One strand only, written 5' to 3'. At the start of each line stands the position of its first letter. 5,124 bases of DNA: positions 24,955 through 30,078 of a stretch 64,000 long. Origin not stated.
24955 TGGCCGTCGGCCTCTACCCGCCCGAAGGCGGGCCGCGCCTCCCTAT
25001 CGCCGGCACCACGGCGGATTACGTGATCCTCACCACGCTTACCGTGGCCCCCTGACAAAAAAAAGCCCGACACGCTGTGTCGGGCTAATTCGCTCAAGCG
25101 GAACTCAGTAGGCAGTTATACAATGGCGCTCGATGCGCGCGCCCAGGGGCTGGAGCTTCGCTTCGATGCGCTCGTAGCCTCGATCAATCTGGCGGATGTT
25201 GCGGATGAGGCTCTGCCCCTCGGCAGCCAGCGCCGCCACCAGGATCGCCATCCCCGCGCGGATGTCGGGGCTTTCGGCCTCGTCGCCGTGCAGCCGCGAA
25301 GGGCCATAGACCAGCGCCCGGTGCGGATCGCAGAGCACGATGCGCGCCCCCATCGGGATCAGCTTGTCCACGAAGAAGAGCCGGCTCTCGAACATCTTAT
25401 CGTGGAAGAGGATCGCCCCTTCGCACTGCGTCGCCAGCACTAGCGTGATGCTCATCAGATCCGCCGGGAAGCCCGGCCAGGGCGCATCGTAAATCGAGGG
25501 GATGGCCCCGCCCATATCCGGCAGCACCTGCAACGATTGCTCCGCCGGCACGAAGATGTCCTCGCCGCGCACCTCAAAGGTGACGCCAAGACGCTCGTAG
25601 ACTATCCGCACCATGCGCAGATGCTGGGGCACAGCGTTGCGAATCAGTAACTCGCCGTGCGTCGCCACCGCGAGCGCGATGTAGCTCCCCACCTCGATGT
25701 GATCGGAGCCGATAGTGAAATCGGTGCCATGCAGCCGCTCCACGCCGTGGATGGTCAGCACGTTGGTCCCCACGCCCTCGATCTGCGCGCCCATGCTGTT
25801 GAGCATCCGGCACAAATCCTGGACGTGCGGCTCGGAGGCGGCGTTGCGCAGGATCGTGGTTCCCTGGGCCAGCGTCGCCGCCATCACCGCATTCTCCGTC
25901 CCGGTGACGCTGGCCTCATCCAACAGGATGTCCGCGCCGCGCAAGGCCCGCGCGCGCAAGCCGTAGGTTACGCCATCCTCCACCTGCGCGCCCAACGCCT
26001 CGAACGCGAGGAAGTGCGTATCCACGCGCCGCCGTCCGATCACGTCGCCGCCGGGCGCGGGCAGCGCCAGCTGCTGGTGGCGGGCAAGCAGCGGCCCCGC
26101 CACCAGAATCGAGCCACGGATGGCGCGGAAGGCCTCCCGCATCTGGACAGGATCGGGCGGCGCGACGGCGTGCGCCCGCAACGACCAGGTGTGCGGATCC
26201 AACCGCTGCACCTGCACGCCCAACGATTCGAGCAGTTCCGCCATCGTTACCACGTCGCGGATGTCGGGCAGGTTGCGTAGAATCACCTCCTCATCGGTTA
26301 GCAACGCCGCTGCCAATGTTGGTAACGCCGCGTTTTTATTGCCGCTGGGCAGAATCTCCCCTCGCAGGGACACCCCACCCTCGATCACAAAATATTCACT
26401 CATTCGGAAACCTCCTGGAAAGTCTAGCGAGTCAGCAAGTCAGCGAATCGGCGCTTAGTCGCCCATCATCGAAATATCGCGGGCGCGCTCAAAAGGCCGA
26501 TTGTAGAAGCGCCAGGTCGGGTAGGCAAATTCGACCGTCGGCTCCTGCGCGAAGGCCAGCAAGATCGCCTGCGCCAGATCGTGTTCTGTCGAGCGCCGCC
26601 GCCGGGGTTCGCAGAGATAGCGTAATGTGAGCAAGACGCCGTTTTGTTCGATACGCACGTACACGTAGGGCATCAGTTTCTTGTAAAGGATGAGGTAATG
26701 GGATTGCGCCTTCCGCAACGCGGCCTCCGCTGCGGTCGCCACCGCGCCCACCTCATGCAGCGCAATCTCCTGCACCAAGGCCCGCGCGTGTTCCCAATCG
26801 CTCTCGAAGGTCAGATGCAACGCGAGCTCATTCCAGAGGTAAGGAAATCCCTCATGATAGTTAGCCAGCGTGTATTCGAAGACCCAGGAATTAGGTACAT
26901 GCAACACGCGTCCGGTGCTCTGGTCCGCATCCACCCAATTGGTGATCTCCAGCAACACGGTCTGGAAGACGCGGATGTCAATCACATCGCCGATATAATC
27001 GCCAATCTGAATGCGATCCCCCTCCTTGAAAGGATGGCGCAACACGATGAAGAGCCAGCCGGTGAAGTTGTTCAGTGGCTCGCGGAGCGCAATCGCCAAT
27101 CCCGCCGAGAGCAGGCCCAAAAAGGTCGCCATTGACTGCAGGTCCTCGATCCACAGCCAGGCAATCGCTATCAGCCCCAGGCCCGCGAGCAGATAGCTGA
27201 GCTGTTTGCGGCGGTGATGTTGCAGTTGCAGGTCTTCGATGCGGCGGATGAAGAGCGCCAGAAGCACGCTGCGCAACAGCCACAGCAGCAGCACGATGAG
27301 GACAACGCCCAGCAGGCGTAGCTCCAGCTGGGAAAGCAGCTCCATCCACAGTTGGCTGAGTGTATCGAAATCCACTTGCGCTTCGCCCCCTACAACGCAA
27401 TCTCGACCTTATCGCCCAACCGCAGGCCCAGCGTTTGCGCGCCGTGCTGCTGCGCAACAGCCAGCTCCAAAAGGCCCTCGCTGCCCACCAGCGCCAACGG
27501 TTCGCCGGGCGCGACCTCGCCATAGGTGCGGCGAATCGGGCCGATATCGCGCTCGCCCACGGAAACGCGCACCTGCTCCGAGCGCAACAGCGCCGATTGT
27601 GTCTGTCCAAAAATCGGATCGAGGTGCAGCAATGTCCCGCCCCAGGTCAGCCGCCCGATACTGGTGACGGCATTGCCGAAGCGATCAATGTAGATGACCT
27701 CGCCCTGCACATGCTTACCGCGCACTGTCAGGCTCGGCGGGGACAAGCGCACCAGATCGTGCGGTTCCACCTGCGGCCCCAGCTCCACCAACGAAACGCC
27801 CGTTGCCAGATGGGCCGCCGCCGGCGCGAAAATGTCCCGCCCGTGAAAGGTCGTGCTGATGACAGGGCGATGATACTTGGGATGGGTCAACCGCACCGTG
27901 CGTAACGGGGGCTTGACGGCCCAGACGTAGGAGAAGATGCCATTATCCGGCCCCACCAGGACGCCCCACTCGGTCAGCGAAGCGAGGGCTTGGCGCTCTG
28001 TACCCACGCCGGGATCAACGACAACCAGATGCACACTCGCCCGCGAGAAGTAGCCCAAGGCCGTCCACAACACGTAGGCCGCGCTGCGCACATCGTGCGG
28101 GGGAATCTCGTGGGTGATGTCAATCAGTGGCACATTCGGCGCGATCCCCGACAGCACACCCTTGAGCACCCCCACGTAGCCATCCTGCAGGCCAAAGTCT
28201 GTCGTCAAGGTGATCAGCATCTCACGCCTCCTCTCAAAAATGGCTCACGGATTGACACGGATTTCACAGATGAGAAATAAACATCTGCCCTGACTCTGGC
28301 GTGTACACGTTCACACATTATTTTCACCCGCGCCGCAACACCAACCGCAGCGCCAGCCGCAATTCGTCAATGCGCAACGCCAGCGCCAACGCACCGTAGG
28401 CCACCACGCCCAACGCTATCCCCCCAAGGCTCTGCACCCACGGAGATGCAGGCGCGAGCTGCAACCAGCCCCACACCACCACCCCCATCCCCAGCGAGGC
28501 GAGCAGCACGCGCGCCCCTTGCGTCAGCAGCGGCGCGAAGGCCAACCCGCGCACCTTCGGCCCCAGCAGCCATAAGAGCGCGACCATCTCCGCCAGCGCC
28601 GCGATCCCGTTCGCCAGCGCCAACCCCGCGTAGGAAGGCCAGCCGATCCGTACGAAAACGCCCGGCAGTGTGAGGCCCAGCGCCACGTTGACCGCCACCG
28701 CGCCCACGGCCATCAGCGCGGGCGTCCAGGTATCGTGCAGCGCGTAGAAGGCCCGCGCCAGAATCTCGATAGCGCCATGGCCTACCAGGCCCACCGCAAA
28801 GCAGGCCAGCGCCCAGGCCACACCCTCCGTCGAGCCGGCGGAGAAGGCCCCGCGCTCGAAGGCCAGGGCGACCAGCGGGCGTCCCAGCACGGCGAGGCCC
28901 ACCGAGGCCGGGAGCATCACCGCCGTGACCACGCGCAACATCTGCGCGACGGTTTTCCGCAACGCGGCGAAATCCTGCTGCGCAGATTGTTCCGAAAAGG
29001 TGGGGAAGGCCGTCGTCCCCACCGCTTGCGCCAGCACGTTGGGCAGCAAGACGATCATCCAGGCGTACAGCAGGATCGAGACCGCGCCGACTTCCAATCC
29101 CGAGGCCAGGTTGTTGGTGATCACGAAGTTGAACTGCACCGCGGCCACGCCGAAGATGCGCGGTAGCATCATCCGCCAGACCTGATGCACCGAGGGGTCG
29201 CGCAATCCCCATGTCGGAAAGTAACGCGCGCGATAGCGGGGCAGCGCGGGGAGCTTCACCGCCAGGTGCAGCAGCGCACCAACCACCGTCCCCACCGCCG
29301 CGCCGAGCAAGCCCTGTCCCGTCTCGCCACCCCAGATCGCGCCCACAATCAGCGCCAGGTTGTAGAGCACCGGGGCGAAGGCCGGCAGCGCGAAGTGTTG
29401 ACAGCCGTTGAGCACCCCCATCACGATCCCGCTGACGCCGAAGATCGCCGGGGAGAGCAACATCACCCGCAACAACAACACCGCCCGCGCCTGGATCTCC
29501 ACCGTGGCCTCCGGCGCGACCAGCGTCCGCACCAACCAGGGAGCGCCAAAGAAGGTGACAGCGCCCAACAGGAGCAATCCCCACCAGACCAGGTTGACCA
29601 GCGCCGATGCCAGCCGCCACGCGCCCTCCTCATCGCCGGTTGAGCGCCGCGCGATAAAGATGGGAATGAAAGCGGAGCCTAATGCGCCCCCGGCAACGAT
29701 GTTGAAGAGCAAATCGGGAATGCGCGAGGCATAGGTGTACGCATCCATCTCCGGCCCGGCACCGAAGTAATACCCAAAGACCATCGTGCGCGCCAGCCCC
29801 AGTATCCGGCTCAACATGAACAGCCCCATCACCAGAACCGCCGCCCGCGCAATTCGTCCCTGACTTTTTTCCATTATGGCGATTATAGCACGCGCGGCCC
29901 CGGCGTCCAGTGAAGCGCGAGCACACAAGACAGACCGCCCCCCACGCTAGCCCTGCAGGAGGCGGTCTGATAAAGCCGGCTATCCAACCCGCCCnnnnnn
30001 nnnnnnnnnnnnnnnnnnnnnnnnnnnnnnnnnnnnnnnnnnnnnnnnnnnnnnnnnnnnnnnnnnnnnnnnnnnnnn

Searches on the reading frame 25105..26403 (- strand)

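Call 45: search_protein_families(library=pfam, proteins=[window:25105-26403:-], max_evalue=0.000001)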
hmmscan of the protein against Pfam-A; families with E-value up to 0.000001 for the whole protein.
window:25105-26403:- (432 aa): 1 family
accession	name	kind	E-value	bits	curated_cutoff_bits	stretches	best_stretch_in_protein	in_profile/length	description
PF00275.25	EPSP_synthase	-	8.2e-67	226.2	22.8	1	8-417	2-417/417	EPSP synthase (3-phosphoshikimate 1-carboxyvinyltransferase)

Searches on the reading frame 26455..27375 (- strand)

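Call 45: search_protein_families(library=pfam, proteins=[window:26455-27375:-], max_evalue=0.000001)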
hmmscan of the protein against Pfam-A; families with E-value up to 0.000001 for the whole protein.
window:26455-27375:- (306 aa): 1 family
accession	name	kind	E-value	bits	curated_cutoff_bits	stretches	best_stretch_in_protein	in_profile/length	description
PF00924.24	MS_channel_2nd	-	1.8e-10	41.2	20.2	1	100-174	2-67/68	Mechanosensitive ion channel, beta-domain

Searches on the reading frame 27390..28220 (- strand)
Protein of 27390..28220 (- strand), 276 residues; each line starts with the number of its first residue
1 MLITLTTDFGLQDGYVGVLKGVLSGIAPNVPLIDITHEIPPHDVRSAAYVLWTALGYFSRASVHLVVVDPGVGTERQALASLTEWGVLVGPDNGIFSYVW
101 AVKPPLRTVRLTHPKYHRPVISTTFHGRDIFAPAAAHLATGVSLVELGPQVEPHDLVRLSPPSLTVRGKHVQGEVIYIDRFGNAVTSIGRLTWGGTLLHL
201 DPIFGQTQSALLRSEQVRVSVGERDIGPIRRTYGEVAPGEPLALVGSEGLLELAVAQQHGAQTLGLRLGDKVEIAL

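Call 45: search_protein_families(library=pfam, proteins=[window:27390-28220:-], max_evalue=0.000001)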
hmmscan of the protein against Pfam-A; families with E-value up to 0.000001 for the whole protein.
window:27390-28220:- (276 aa): 2 families
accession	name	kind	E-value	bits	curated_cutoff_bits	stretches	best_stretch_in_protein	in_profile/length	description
PF01887.21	SAM_HAT_N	-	4.5e-53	179.4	26.3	1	3-148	1-145/145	SAM hydroxide adenosyltransferase N-terminal domain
PF20257.3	SAM_HAT_C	-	4e-22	78.8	25.5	1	173-273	1-84/84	SAM hydroxide adenosyltransferase C-terminal domain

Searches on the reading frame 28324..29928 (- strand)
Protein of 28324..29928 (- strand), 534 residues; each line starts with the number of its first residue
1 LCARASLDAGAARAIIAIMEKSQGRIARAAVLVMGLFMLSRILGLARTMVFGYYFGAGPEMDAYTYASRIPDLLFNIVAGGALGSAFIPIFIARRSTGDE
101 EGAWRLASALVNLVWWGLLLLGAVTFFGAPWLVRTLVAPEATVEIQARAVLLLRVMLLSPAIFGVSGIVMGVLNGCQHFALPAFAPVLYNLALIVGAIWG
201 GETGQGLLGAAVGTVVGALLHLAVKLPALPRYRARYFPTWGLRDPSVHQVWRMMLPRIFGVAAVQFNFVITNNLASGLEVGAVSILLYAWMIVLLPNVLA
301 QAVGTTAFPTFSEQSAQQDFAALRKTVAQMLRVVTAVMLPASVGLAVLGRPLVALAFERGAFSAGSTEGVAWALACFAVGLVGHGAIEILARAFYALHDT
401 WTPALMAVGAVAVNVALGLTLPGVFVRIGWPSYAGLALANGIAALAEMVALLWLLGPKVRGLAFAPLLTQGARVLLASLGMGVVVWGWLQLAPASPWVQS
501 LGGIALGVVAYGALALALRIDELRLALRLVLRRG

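Call 45: search_protein_families(library=pfam, proteins=[window:28324-29928:-], max_evalue=0.000001)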
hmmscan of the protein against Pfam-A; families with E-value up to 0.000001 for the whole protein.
window:28324-29928:- (534 aa): 2 families
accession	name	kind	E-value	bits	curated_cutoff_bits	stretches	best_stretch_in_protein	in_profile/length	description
PF03023.19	MurJ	-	4.3e-89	299.6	27.4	1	53-491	3-435/451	Lipid II flippase MurJ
PF13440.11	Polysacc_synt_3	-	2.6e-07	30.6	23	1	111-357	47-284/293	Polysaccharide biosynthesis protein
